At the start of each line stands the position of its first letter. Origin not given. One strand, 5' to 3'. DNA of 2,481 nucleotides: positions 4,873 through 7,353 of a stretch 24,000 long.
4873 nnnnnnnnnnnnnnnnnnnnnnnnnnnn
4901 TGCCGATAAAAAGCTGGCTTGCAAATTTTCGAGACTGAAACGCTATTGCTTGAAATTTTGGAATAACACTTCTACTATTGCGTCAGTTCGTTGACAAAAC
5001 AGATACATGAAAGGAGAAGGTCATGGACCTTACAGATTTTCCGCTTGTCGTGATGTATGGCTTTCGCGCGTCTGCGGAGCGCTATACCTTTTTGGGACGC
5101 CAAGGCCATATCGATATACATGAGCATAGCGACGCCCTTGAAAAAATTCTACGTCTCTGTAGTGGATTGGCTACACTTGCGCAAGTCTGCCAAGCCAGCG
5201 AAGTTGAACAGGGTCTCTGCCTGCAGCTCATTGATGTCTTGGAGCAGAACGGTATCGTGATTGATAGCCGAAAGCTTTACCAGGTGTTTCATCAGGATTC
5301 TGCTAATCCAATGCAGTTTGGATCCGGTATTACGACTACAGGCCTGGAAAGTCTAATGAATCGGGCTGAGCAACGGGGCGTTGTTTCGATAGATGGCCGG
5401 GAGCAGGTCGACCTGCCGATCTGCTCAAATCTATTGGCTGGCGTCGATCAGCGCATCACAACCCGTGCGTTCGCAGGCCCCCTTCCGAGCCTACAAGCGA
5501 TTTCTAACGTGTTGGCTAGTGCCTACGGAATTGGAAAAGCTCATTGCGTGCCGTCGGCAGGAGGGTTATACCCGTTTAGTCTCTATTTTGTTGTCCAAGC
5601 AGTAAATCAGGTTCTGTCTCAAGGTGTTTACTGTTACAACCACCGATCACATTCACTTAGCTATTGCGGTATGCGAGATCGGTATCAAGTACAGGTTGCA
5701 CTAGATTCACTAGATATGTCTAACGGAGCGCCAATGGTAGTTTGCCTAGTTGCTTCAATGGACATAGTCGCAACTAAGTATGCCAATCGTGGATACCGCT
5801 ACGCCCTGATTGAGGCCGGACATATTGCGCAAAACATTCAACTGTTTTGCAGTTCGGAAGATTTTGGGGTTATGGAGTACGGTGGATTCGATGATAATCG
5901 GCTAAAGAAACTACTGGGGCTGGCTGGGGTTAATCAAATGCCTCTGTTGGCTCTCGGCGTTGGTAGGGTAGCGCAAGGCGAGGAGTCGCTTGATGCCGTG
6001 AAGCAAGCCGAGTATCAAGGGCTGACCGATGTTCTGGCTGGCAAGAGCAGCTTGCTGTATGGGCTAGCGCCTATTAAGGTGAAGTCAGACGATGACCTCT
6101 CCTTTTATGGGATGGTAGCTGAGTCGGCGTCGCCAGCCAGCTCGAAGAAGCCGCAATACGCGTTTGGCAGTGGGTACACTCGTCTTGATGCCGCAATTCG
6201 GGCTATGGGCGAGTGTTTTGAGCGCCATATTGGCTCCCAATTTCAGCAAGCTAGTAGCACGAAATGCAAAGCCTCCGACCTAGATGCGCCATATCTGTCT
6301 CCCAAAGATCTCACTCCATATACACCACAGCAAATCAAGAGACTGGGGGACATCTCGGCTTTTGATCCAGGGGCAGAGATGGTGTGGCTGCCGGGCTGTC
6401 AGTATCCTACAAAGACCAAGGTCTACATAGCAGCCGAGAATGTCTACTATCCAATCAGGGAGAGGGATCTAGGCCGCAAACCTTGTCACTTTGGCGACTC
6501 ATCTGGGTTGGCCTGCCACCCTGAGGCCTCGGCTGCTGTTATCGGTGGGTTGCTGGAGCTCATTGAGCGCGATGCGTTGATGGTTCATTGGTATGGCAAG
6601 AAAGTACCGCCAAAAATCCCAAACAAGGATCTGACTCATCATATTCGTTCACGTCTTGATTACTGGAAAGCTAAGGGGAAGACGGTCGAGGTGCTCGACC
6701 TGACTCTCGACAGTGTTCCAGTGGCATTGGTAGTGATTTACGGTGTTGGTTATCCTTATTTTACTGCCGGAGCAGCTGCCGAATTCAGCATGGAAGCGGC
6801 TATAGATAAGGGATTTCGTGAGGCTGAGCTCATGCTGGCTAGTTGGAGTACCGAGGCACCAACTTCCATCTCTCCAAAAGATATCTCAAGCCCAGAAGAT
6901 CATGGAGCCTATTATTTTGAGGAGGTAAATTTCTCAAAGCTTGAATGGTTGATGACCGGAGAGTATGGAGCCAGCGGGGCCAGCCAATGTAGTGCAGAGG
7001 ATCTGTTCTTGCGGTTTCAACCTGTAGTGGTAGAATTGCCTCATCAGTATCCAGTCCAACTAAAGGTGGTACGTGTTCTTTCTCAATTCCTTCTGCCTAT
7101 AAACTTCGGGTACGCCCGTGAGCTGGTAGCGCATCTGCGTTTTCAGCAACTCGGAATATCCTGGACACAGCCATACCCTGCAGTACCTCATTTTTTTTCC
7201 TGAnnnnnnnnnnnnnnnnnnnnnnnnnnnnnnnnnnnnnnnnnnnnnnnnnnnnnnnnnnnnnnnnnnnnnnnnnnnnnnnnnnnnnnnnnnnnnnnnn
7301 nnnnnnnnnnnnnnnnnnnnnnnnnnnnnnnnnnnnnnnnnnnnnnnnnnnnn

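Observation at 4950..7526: Self-contained two-gene azole-RiPP (TOMM-like) operon: one tri-domain maturase plus a Gly/Ser/Cys-rich precursor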

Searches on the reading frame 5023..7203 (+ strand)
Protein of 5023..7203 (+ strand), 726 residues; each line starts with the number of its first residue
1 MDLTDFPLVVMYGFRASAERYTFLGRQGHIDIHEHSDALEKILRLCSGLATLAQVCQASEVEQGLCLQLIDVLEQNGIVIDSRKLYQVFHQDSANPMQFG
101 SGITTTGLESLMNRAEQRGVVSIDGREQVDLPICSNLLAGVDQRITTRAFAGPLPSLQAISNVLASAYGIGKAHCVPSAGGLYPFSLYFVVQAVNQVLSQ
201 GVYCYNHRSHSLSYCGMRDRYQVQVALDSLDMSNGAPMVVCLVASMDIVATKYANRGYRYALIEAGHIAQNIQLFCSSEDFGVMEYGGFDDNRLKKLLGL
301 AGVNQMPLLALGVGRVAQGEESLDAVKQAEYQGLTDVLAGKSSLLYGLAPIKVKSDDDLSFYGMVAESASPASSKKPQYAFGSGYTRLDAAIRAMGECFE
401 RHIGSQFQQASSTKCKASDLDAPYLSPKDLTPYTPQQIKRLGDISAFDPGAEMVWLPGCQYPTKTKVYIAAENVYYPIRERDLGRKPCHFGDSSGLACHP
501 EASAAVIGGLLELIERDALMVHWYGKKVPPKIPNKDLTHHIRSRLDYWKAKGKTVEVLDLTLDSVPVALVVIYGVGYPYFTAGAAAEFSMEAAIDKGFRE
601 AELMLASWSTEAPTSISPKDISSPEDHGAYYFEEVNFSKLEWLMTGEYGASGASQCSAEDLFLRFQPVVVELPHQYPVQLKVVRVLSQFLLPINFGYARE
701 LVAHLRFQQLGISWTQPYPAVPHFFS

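Call 3: search_protein_families(library=pfam, proteins=[window:5023-7203:+], max_evalue=0.01)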
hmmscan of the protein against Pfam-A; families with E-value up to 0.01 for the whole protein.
window:5023-7203:+ (726 aa): 2 families
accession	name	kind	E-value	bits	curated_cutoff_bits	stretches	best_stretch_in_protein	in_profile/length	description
PF02624.21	YcaO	-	2.7e-38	132.6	25.7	1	382-644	2-275/325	YcaO cyclodehydratase, ATP-ad Mg2+-binding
PF00881.29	Nitroreductase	-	5.1e-16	59.8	23.5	1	142-315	2-167/167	Nitroreductase family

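Call 4: search_protein_families(library=ncbifam, proteins=[window:5023-7203:+], max_evalue=0.01)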
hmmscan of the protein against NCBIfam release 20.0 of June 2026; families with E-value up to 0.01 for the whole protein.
window:5023-7203:+ (726 aa): 5 families
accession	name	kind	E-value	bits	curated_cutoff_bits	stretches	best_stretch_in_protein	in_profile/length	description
TIGR03604.1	TOMM_cyclo_SagD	subfamily_domain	6.4e-36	124.1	219.25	1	382-633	1-265/377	thiazole/oxazole-forming peptide maturase, SagD family component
TIGR03605.1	antibiot_sagB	domain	2.7e-28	98.6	78.4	1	173-315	29-173/173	SagB family peptide dehydrogenase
TIGR04511.1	SagB_rel_DH_2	exception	1.6e-17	63.7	240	1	175-318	224-371/380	putative peptide maturation dehydrogenase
TIGR03266.1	methan_mark_1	equivalog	1.6e-15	57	365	1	380-564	55-224/376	YcaO-related McrA-glycine thioamidation protein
TIGR00702.1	TIGR00702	domain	1.8e-09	37.2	75.65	1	382-572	53-236/377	YcaO-type kinase domain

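Call 8: find_homologous_proteins(query=window:5023-7203:+, max_evalue=0.00001)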
Query window:5023-7203:+ (726 aa): 32 proteins with E <= 0.00001 among 8000 candidates.
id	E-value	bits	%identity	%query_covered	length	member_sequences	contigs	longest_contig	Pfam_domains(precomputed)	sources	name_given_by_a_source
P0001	0.0e+0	1667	100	100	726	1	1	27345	PF00881.30,PF02624.22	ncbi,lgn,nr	ncbi:MAG TPA: YcaO-like family protein [Candidatus Saccharimonadales bacterium]|nr:YcaO-like family 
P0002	7.4e-106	373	32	100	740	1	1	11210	PF00881.30,PF02624.22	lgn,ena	-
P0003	8.7e-104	366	32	100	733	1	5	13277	PF00881.30,PF02624.22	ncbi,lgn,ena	ncbi:MAG: YcaO-like family protein [Patescibacteria group bacterium]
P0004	2.4e-100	355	31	94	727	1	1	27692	PF00881.30,PF02624.22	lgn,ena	-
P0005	2.8e-96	342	31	95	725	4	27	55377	PF00881.30,PF02624.22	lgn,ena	-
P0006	8.2e-91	324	30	99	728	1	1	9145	PF00881.30,PF02624.22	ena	-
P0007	3.1e-83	298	32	93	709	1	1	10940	PF00881.30,PF02624.22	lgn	-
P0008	1.2e-82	297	33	94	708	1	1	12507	PF00881.30,PF02624.22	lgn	-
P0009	6.9e-80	287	31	98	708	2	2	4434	PF00881.30,PF02624.22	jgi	jgi:thiazole/oxazole-forming peptide maturase SagD family component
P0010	5.5e-79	284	29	99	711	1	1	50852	PF00881.30,PF02624.22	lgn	-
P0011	3.5e-72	262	29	95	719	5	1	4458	PF00881.30,PF02624.22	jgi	-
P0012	5.1e-68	248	30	86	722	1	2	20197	PF00881.30,PF02624.22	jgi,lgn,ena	-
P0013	1.2e-67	247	28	100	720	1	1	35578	PF02624.22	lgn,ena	-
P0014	1.6e-59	220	29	98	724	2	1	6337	PF00881.30,PF02624.22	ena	-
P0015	7.6e-41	158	29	46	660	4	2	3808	PF00881.30,PF02624.22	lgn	-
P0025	2.4e-12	64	30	22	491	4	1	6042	PF00881.30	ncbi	ncbi:MAG: hypothetical protein A2W05_05315, partial [Candidatus Schekmanbacteria bacterium RBG_16_38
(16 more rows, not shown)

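Call 11: find_encoding_contigs(protein=P0002, flank=4000, max_places=2)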
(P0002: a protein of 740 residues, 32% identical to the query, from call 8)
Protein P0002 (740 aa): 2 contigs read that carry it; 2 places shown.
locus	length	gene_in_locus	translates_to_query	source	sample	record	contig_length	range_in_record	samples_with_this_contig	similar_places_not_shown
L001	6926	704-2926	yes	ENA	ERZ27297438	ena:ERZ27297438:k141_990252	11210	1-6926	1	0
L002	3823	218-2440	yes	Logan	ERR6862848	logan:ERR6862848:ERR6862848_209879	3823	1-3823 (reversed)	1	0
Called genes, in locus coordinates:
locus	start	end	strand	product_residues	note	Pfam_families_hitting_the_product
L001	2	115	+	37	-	?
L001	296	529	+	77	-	-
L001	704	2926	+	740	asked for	PF00881:Nitroreductase, PF02624:YcaO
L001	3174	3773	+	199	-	-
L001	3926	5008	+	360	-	PF00675:Peptidase_M16, PF05193:Peptidase_M16_C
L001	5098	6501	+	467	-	PF04055:Radical_SAM, PF13186:SPASM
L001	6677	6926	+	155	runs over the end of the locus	-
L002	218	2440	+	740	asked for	PF00881:Nitroreductase, PF02624:YcaO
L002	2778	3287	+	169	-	-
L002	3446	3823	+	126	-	?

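Call 12: find_encoding_contigs(protein=P0003, flank=4000, max_places=2)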
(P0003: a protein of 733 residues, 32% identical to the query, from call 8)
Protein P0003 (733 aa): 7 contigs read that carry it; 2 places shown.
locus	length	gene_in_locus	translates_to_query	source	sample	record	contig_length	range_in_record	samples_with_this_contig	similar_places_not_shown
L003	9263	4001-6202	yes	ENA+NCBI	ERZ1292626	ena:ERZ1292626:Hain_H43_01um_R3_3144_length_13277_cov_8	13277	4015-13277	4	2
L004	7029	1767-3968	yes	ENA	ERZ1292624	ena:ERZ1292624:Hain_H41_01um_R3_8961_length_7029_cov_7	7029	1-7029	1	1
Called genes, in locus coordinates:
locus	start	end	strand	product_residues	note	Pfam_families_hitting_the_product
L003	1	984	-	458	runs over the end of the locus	-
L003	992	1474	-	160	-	PF00383:dCMP_cyt_deam_1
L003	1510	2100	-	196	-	PF13207:AAA_17 (weak), PF13238:AAA_18 (faint)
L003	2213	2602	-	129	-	-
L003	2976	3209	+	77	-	-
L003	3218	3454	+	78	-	-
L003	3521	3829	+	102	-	PF04542:Sigma70_r2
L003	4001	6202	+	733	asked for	PF00881:Nitroreductase, PF02624:YcaO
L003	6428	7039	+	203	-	-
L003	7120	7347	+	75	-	-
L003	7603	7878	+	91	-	-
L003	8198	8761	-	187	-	-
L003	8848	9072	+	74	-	PF00684:DnaJ_CXXCXGXG (weak)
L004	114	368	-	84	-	-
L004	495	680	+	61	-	-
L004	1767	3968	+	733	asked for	PF00881:Nitroreductase, PF02624:YcaO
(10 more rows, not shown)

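Call 13: find_encoding_contigs(protein=P0004, flank=4000, max_places=2)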
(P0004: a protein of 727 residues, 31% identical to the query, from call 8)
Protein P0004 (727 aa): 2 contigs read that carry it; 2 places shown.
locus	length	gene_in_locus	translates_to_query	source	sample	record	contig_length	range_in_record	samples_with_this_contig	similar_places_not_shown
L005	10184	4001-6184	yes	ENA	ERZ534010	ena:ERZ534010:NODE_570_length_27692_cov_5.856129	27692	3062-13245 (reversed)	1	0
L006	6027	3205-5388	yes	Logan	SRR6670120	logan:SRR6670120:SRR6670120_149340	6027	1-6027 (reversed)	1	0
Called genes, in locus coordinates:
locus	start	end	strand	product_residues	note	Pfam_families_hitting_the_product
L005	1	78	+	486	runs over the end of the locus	PF00391:PEP-utilizers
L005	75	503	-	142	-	-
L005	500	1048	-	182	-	PF16571:FBP_C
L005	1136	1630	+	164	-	PF00190:Cupin_1 (weak), PF07883:Cupin_2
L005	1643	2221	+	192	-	PF13207:AAA_17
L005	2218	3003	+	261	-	-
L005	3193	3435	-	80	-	PF09361:Phasin_2 (weak)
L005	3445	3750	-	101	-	PF01638:HxlR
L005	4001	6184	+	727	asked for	PF00881:Nitroreductase, PF02624:YcaO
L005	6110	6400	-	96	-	-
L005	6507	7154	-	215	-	PF10026:DUF2268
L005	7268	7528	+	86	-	-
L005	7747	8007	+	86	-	PF00581:Rhodanese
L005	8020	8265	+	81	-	-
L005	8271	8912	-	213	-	PF09335:VTT_dom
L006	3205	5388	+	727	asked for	PF00881:Nitroreductase, PF02624:YcaO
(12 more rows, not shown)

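Call 17: find_encoding_contigs(protein=P0005, flank=4000, max_places=1)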
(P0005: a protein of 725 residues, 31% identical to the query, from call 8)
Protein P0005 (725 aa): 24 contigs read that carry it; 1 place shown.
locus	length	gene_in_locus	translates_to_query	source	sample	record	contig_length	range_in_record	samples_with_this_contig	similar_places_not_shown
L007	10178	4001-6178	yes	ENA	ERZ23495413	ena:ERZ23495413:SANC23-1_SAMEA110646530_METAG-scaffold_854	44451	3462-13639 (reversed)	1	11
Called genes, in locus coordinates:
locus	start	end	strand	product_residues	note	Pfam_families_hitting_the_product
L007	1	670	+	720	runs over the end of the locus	PF00753:Lactamase_B, PF12706:Lactamase_B_2, PF22505:RNase_J_b_CASP, PF07521:RMMBL (weak), PF17770:RNase_J_C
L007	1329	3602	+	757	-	PF13491:FtsK_4TM, PF17854:FtsK_alpha, PF01580:FtsK_SpoIIIE, PF12846:AAA_10 (faint), PF09397:FtsK_gamma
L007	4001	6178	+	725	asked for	PF00881:Nitroreductase, PF02624:YcaO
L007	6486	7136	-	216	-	PF10026:DUF2268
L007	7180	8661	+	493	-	PF02463:SMC_N (faint), PF13191:AAA_16 (faint), PF13555:AAA_29 (faint), PF00005:ABC_tran, PF13401:AAA_22 (faint), PF00005:ABC_tran, PF13304:AAA_21 (weak)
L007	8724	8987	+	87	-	-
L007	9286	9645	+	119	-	PF01250:Ribosomal_S6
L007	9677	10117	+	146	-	PF00436:SSB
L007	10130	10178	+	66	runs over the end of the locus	PF01084:Ribosomal_S18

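Call 18: find_encoding_contigs(protein=P0006, flank=4000, max_places=1)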
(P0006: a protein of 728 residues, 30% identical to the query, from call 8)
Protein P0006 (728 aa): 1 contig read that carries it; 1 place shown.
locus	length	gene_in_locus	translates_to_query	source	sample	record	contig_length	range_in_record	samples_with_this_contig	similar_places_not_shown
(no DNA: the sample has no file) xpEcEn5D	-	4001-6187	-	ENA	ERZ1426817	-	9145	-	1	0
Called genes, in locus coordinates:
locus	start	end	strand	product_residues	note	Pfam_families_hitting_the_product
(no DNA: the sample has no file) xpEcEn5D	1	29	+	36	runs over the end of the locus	?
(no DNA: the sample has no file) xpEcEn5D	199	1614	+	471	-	PF07963:N_methyl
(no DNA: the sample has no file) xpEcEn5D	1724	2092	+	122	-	PF22296:bAvd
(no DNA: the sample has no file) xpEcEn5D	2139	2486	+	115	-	-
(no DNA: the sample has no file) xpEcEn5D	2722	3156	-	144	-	-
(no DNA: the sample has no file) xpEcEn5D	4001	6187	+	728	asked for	PF00881:Nitroreductase, PF02624:YcaO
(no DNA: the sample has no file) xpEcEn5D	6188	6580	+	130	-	PF19673:DUF6176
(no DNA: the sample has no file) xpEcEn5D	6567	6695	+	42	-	-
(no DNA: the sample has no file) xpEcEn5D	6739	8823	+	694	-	PF02897:Peptidase_S9_N, PF00326:Peptidase_S9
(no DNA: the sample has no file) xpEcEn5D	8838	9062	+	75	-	?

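Call 19: find_encoding_contigs(protein=P0007, flank=4000, max_places=1)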
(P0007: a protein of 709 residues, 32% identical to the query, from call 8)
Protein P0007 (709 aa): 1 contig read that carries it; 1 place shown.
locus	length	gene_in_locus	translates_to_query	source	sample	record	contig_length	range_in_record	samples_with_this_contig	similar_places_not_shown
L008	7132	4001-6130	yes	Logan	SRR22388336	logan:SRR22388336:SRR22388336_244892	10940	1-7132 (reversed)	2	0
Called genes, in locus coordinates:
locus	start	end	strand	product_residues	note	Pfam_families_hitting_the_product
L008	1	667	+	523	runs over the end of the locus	PF01726:LexA_DNA_bind, PF00717:Peptidase_S24, PF00145:DNA_methylase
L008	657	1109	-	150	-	PF11645:PDDEXK_5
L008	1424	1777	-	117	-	-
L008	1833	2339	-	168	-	-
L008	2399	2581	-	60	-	-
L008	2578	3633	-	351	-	PF13581:HATPase_c_2 (weak), PF02518:HATPase_c (weak), PF14213:DUF4325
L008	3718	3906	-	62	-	-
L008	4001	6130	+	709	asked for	PF00881:Nitroreductase, PF02624:YcaO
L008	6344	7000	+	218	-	PF10026:DUF2268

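Call 34: find_related_loci(query=A1, collection=genome_contigs, flank=4000)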
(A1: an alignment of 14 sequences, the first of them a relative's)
Query A1 (726 aa) in genome_contigs; peptide patterns used: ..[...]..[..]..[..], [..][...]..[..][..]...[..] (x = any residue, [..] = any of these).
599 stretches matched a pattern (row limit reached: there are more); 497 encode a relative of the query (tblastn E <= 1e-3); the best 80 are kept; 80 distinct loci.
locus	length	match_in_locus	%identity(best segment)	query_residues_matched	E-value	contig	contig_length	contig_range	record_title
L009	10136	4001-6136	36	7-726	1e-139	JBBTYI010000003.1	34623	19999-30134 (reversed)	MAG: Patescibacteria group bacterium isolate H43-bin026_1 H43_bin026_1_000000000003, whole genome shotgun sequence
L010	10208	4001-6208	32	1-726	5e-117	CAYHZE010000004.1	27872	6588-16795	MAG TPA_asm: uncultured Candidatus Saccharibacteria bacterium isolate ERP119705_co17_184 genome assembly, contig: NODE_1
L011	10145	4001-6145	31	1-713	4e-95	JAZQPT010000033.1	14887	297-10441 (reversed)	MAG: Candidatus Saccharimonadales bacterium isolate T1900045238_TH20190008.MAGScoT_cleanbin_000005 SGB_5494_k141_77711,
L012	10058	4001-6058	32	23-704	5e-91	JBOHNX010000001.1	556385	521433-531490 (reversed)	MAG: Candidatus Saccharimonadales bacterium isolate SD8036_maxbin2.bin.8 NODE_2_length_556385_cov_14.177026, whole genom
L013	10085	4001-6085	28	35-726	7e-83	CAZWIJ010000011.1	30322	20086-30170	MAG TPA_asm: uncultured Candidatus Saccharibacteria bacterium isolate SRP118108_co3_444 genome assembly, contig: NODE_55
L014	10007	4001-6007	29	42-726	2e-75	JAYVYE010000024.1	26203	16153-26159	MAG: Candidatus Microsaccharimonas sp. isolate GL85_UP_concoct_164 GL85_UP_concoct_164_23, whole genome shotgun sequence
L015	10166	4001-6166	28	3-726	3e-66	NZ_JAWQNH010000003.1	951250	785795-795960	Mycolicibacterium sp. 120266 contig00003, whole genome shotgun sequence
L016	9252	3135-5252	27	16-726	2e-52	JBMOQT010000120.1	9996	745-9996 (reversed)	MAG: Pseudomonadota bacterium isolate Betzabe_MAG161 MAG161_120, whole genome shotgun sequence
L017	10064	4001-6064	26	17-700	5e-50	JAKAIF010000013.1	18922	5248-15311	MAG: bacterium isolate WY3.bin166 NODE_4836_length_18922_cov_1.720458, whole genome shotgun sequence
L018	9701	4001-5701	29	135-710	4e-46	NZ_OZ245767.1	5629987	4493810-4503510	MAG: Reyranella sp. isolate d6c96d0b-8d00-4f59-9536-c1456362ed19 chromosome 1, complete sequence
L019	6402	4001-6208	31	1-726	2e-96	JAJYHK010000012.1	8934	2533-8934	MAG: bacterium isolate DBS1-3.bin59 NODE_16803_length_8934_cov_1.78983, whole genome shotgun sequence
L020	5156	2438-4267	24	69-702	3e-38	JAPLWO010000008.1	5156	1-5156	MAG: Candidatus Magasanikiibacteriota bacterium isolate LacPavin_0920_WC57_MAG_45_8 LacPavin_0920_WC57_scaffold_527198,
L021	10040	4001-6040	25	39-713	4e-36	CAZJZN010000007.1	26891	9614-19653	MAG TPA_asm: uncultured Bdellovibrionales bacterium isolate SRP286056_co1_430 genome assembly, contig: NODE_2030_length_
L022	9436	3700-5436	26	128-700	1e-35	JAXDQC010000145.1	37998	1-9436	MAG: Betaproteobacteria bacterium isolate BP_726 scaffold_5714930, whole genome shotgun sequence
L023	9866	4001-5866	29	5-726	2e-31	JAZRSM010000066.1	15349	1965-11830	MAG: Candidatus Nanosyncoccus sp. isolate T1900045346_YK20190036.MAGScoT_cleanbin_000070 SGB_6717_k141_2128536, whole ge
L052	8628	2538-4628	23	28-705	1e-16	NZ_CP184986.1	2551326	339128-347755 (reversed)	Cupriavidus sp. H19C3 chromosome 2, complete sequence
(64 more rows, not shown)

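Call 44: predict_structure(alignment_id=A1)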
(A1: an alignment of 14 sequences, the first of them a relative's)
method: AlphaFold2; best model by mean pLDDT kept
length: 726 residues; sequences in the alignment: 14
mean_pLDDT: 82.9   pTM: 0.75
mean pLDDT of the five models: 82.9, 80.4, 80.0, 80.0, 77.8
residues with pLDDT >= 90: 292; 70-90: 314; 50-70: 78; < 50: 42
segments of 3 or more residues with pLDDT < 50: 1-4, 93-101, 115-134, 172-175, 177-180
pLDDT, mean of each block of 10 residues (from residue 1): 60 81 74 87 86 89 92 86 66 47 61 52 35 53 76 80 76 48 81 75 81 79 89 87 84 69 84 84 86 86 81 86 88 86 79 64 85 68 90 92 82 91 94 91 92 95 96 89 90 90 96 96 92 90 89 94 94 93 95 93 86 88 91 93 90 79 96 87 96 91 91 85 91
secondary structure, 60 per line:
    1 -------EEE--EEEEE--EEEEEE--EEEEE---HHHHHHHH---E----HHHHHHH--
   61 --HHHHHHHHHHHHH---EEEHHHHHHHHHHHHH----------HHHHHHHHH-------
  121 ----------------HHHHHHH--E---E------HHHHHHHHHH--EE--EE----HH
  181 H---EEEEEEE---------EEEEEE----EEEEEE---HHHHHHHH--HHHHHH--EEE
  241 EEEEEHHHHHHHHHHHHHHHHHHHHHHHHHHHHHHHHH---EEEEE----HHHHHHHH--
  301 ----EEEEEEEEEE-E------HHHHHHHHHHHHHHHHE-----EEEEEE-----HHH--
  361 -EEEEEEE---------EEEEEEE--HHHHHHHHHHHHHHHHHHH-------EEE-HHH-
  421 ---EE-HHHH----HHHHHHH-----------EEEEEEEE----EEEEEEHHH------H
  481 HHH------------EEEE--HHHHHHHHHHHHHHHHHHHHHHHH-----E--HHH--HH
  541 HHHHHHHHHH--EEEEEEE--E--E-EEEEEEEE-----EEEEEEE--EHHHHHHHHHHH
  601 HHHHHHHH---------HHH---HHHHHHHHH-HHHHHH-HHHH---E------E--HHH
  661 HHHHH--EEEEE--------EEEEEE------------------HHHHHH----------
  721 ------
elements in order (helices of 4 or more, strands of 3 or more residues): E8-10 E13-17 E20-25 E28-32 H36-43 H52-58 H63-75 E79-81 H82-94 H105-113 H137-143 H157-166 E185-191 E201-206 E211-216 H220-227 H230-235 E238-245 H246-278 E282-286 H291-298 E305-314 H323-338 E345-350 E362-368 E378-384 H387-405 E413-415 H427-430 H435-441 E453-460 E465-470 H480-483 E496-499 H502-525 H539-550 E553-559 E567-574 E580-586 H590-608 H624-632 H634-639 H641-644 H658-665 E668-672 E681-686 H705-710
